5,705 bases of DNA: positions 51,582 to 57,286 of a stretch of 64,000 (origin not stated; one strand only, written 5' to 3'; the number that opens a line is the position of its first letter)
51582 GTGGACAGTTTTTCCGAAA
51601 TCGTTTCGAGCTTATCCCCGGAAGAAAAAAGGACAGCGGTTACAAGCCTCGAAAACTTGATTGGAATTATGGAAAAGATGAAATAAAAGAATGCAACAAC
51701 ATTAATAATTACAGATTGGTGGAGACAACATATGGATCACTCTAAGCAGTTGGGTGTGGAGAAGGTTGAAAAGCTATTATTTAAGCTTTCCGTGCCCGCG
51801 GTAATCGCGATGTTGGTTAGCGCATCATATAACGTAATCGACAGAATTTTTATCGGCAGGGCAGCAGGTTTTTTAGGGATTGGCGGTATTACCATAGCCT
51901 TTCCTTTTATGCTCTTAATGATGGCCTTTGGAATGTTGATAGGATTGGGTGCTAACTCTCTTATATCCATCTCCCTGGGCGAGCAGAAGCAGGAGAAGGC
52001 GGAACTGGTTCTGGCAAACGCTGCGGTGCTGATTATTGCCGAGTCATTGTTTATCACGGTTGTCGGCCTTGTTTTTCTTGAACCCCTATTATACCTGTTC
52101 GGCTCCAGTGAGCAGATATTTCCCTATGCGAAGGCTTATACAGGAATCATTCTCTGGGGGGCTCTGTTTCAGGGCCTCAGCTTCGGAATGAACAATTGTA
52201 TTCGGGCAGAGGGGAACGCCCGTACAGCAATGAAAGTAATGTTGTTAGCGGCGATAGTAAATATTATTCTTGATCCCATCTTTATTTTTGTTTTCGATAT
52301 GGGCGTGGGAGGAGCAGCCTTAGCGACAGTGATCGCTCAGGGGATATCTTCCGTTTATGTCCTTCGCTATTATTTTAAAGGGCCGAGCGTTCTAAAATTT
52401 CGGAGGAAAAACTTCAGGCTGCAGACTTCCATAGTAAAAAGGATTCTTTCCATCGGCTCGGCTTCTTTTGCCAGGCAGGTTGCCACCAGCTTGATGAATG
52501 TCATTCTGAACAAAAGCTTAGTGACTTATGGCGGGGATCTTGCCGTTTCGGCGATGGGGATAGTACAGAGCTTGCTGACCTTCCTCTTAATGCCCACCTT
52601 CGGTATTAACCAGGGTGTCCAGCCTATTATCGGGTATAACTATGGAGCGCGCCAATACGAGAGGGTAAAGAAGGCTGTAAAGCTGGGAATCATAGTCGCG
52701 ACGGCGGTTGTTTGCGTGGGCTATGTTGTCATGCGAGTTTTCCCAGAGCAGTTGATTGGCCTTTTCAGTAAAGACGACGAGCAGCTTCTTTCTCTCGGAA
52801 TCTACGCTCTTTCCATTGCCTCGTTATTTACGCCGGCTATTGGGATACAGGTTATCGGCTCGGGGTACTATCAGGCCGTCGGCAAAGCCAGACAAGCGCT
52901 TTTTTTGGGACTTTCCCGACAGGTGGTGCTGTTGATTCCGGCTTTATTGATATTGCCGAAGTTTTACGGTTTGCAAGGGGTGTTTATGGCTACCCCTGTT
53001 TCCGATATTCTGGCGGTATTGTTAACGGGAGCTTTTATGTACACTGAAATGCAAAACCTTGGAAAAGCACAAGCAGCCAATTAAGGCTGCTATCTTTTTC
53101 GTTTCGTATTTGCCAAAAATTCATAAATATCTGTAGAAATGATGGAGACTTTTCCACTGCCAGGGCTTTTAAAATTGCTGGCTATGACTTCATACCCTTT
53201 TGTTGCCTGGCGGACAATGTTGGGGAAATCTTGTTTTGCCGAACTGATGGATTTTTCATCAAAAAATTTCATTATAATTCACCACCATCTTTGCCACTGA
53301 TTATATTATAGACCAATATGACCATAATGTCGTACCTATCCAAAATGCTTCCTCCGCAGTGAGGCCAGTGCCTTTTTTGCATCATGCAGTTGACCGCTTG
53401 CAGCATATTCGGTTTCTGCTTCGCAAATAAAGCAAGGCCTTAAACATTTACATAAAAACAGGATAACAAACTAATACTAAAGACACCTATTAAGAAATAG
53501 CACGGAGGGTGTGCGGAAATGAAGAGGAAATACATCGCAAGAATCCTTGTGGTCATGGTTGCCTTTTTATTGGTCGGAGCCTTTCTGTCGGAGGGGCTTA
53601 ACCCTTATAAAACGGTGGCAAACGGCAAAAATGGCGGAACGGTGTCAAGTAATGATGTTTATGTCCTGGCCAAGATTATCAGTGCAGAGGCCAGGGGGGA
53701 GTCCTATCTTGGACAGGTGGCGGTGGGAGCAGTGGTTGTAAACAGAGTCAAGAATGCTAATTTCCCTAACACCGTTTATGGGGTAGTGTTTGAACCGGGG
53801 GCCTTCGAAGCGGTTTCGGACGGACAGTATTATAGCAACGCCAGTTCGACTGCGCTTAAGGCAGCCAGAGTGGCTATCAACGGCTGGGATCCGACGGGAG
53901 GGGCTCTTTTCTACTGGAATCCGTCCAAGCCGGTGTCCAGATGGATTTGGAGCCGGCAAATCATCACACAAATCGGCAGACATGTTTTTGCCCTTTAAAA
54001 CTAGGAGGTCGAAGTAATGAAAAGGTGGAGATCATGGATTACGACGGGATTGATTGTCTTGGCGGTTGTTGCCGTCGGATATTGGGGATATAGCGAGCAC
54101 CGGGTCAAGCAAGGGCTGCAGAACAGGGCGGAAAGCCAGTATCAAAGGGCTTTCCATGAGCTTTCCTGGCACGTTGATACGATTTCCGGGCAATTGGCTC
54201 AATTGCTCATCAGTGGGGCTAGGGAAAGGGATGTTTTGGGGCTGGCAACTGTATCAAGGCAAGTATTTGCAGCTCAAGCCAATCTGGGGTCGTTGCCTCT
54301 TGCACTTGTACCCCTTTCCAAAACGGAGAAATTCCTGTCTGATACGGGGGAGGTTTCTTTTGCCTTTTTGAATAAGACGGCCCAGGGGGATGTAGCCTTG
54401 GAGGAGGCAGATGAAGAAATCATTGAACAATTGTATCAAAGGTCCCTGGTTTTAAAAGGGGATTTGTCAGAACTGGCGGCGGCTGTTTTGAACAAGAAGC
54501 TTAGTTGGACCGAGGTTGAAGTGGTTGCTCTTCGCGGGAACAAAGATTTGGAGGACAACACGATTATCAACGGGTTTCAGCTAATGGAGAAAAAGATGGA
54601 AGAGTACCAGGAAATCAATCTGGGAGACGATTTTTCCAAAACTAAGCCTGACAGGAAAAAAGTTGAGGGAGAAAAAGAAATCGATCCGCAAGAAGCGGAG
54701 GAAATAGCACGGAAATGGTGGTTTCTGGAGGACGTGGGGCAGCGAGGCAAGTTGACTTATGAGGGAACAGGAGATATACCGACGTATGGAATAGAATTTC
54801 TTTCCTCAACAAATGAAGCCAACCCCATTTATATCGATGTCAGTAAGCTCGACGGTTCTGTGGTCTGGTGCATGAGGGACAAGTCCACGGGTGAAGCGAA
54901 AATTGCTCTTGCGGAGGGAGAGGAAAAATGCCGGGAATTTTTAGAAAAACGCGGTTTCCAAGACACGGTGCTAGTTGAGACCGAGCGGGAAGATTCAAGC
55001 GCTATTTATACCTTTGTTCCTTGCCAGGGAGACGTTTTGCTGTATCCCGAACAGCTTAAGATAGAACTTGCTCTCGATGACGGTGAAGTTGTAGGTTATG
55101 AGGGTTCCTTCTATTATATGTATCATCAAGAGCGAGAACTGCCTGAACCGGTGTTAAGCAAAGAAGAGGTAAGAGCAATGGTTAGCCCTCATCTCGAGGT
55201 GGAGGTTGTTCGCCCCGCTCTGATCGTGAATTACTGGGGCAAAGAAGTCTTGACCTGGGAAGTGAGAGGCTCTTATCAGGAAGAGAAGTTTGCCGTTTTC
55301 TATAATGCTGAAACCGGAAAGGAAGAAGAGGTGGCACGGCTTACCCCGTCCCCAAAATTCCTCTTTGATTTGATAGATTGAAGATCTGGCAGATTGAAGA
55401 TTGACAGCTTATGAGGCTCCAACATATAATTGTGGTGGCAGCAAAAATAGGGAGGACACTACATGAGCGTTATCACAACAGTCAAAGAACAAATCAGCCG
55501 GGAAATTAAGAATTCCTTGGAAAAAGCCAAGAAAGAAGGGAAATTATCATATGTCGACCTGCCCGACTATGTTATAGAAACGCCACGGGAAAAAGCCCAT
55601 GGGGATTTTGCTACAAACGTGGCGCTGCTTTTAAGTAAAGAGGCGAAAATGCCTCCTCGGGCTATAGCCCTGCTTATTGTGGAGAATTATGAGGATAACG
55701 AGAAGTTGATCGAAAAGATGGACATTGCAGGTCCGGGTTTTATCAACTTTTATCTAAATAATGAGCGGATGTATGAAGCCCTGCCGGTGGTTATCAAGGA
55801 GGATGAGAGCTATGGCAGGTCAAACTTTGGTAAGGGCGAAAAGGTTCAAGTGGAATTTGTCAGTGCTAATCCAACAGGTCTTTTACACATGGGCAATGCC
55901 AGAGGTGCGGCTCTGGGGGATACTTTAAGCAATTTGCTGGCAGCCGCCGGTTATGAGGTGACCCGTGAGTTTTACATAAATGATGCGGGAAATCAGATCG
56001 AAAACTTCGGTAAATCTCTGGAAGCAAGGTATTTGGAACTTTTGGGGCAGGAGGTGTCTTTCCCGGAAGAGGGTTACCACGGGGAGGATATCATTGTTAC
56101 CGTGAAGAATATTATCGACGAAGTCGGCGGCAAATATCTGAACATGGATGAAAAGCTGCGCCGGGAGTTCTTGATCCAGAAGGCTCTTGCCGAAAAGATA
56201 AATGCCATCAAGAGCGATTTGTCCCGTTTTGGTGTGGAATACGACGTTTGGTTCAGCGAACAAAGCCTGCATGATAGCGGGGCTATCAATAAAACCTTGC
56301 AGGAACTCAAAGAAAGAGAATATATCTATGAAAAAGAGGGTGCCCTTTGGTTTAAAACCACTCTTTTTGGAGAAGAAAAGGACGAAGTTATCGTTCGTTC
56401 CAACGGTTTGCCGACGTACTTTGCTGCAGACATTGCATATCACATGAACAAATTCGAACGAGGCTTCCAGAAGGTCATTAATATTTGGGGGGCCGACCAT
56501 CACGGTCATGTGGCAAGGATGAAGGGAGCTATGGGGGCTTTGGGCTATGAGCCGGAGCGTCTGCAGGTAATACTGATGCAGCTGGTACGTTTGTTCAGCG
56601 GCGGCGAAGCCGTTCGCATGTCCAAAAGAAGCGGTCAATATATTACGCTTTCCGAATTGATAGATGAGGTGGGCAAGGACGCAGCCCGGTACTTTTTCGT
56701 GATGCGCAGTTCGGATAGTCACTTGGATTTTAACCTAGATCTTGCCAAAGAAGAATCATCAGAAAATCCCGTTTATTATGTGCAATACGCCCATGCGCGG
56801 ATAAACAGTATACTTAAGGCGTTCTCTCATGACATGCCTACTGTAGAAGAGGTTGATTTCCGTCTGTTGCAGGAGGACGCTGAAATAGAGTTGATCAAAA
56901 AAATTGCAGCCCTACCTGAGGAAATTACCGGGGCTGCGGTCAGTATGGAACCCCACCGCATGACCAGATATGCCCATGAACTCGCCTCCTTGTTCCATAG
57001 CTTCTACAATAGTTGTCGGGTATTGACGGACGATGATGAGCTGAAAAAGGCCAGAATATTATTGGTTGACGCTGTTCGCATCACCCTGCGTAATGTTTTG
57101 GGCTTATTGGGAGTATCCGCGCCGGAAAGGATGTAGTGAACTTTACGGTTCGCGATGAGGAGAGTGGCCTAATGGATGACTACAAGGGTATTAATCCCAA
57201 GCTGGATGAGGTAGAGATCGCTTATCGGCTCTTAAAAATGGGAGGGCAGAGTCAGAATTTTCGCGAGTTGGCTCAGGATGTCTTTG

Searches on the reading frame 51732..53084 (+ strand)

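Call 44: search_protein_families(library=ncbifam, proteins=[window:51732-53084:+], max_evalue=1e-10)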
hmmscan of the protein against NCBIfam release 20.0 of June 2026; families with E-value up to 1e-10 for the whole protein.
window:51732-53084:+ (450 aa): 7 families
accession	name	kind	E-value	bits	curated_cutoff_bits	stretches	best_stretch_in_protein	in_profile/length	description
NF007130.1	PRK09575.1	equivalog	7.4e-90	302.3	445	1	12-442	4-433/435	MATE family efflux transporter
TIGR00797.1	matE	subfamily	3.2e-63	214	147.4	1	22-415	1-391/396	MATE family efflux transporter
NF000217.1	MATE_multi_FepA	equivalog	8e-57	193.2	900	1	7-428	8-427/443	multidrug efflux MATE transporter FepA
NF000131.1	MATE_multi_MepA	equivalog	1.8e-40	139.5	850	1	12-432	14-430/451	multidrug efflux MATE transporter MepA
NF041801.1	MATE_SolL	equivalog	4.2e-40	137.9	780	1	14-432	20-442/458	solanimycin export family MATE transporter SolL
NF052396.1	MATE_WgkD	equivalog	3.4e-15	56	510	1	18-368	7-357/428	tryglysin-associated MATE efflux transporter WgkD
NF007562.1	PRK10189.1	equivalog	6e-14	51.6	465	0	253-408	44-200/470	EmmdR/YeeO family multidrug/toxin efflux MATE transporter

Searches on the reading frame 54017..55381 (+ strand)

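Call 44: search_protein_families(library=ncbifam, proteins=[window:54017-55381:+], max_evalue=1e-10)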
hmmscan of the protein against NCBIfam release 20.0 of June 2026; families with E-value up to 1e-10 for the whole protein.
window:54017-55381:+ (454 aa): 1 family
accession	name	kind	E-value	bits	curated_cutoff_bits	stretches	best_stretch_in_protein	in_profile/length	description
TIGR02889.1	spore_YpeB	equivalog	3.2e-105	352.7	303.55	1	10-442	5-435/435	germination protein YpeB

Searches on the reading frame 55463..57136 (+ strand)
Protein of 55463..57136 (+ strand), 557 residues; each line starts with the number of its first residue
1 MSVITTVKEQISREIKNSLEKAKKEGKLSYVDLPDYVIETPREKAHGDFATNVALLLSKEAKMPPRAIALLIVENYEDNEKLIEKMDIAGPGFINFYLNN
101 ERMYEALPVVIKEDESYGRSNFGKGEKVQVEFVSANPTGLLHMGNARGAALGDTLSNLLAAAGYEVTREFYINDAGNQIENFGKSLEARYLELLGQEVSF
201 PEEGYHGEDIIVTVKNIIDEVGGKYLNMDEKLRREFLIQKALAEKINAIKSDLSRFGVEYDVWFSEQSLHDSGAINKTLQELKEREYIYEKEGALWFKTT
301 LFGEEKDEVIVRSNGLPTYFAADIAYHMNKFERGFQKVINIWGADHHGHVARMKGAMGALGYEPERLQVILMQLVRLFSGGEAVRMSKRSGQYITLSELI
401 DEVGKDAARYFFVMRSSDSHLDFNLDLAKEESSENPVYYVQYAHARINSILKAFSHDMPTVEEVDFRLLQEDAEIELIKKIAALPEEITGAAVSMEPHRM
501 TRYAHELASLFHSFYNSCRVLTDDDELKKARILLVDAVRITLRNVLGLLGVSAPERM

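Call 44: search_protein_families(library=ncbifam, proteins=[window:55463-57136:+], max_evalue=1e-10)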
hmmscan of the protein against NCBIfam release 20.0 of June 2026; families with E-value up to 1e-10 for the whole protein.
window:55463-57136:+ (557 aa): 4 families
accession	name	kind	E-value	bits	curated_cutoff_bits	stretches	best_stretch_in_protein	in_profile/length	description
TIGR00456.1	argS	equivalog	2.8e-145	484.9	261.65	1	11-557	1-569/569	arginine--tRNA ligase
NF002446.0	PRK01611.3-3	equivalog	5.2e-67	226.5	399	3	399-557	480-636/636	arginine--tRNA ligase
NF002447.0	PRK01611.3-4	equivalog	9.9e-65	219.1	460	2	8-333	2-324/613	arginine--tRNA ligase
NF045898.1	ArgS_rel_codon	equivalog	5.2e-39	134.6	340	2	10-168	5-152/327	ArgS-related anticodon-binding protein NrtL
